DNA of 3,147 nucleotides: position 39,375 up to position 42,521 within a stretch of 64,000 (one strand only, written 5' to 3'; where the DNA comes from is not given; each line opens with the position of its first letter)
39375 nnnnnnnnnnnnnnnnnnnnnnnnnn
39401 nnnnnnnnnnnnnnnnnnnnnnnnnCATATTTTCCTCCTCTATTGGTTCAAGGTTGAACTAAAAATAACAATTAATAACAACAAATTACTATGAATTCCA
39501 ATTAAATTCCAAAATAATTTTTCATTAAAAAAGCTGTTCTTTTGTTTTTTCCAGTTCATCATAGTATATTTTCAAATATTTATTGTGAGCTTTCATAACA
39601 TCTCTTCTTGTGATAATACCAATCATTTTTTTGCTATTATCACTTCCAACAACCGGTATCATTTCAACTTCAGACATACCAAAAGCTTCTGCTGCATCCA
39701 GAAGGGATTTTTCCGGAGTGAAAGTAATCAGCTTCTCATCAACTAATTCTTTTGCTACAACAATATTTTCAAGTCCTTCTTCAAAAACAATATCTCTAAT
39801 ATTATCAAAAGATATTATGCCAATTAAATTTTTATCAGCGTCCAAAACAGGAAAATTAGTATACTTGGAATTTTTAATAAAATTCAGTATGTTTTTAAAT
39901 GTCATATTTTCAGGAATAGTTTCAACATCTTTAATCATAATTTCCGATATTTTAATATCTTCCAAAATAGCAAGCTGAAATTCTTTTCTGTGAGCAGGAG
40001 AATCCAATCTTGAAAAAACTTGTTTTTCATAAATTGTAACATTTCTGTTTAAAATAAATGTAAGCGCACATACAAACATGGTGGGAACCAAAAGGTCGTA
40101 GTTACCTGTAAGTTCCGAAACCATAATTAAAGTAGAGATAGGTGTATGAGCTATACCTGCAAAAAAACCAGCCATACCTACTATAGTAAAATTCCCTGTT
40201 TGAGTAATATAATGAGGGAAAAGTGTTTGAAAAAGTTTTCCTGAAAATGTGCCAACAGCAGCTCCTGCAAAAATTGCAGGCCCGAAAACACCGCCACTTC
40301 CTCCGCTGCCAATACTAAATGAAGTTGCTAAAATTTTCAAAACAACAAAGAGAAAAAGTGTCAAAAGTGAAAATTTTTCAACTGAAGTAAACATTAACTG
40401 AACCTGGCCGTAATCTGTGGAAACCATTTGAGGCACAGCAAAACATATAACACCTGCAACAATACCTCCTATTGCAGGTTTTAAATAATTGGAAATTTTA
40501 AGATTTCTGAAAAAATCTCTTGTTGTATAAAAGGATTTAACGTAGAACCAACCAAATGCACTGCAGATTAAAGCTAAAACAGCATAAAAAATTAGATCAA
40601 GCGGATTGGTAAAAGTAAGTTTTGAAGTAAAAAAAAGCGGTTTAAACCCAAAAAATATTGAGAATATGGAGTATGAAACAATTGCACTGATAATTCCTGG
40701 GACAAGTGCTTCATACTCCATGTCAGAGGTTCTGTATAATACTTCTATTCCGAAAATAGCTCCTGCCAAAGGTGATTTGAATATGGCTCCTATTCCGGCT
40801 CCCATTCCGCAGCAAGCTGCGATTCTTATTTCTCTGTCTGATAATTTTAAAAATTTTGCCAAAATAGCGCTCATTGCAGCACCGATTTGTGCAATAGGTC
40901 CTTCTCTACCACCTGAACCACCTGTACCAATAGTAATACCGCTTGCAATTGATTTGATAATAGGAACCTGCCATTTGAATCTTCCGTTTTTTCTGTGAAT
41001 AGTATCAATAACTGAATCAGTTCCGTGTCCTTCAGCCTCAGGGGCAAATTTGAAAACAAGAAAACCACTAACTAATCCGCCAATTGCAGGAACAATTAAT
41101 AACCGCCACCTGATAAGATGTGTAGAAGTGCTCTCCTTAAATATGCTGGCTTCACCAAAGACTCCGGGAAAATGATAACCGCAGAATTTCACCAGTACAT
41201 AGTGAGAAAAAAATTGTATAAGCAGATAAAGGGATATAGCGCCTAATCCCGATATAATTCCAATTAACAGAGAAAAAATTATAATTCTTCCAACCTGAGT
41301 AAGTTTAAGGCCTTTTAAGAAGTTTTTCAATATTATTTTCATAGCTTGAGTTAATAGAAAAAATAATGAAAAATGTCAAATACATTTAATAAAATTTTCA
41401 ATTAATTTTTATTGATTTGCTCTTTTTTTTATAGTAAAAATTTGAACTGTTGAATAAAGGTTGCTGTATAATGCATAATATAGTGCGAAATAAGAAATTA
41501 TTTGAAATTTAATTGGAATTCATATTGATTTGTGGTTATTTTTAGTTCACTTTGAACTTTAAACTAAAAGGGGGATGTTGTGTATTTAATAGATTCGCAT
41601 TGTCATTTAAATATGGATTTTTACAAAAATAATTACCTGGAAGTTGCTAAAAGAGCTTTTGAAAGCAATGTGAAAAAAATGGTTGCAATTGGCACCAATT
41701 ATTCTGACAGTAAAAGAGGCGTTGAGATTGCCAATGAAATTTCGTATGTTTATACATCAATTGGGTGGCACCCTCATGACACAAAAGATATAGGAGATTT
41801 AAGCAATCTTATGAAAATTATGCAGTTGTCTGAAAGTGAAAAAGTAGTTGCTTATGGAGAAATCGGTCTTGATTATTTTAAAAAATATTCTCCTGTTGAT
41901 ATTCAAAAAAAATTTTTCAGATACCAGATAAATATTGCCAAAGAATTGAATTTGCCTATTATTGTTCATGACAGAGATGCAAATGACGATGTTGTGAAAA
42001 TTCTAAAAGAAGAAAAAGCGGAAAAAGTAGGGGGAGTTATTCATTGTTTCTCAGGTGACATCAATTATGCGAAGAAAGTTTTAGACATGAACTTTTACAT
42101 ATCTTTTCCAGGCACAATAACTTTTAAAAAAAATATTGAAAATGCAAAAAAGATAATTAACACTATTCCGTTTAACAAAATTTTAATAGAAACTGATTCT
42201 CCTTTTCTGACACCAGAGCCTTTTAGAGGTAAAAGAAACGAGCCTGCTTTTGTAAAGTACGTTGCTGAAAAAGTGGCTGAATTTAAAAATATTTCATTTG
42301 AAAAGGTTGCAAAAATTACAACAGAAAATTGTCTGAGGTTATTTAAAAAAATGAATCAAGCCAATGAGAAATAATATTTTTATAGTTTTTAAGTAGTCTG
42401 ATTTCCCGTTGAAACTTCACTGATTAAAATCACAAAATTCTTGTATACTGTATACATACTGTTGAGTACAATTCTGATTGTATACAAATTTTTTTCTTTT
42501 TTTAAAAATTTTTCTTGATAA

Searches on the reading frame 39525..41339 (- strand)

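Call 65: search_protein_families(library=pfam, proteins=[window:39525-41339:-], max_evalue=0.00001)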
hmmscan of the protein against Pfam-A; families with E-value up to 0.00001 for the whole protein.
window:39525-41339:- (604 aa): 2 families
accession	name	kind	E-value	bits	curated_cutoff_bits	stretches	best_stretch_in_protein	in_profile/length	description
PF00654.25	Voltage_CLC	-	1.2e-96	324.3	24.8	1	87-431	1-345/346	Voltage gated chloride channel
PF00571.33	CBS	-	1.2e-20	74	24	2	464-518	1-55/57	CBS domain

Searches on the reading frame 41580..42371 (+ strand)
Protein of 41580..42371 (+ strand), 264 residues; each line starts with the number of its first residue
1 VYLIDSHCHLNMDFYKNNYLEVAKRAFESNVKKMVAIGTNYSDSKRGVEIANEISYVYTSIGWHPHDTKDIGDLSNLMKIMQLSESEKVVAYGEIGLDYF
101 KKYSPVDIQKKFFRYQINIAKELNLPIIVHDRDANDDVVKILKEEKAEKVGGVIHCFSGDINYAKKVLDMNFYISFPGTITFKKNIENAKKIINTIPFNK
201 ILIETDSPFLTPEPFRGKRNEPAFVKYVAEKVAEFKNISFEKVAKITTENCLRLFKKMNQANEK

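Call 65: search_protein_families(library=pfam, proteins=[window:41580-42371:+], max_evalue=0.00001)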
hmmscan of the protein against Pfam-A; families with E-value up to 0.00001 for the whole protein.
window:41580-42371:+ (264 aa): 1 family
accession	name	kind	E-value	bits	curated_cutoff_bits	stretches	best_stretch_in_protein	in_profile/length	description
PF01026.27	TatD_DNase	-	6.5e-87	291.5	27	1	4-256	1-253/253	TatD related DNase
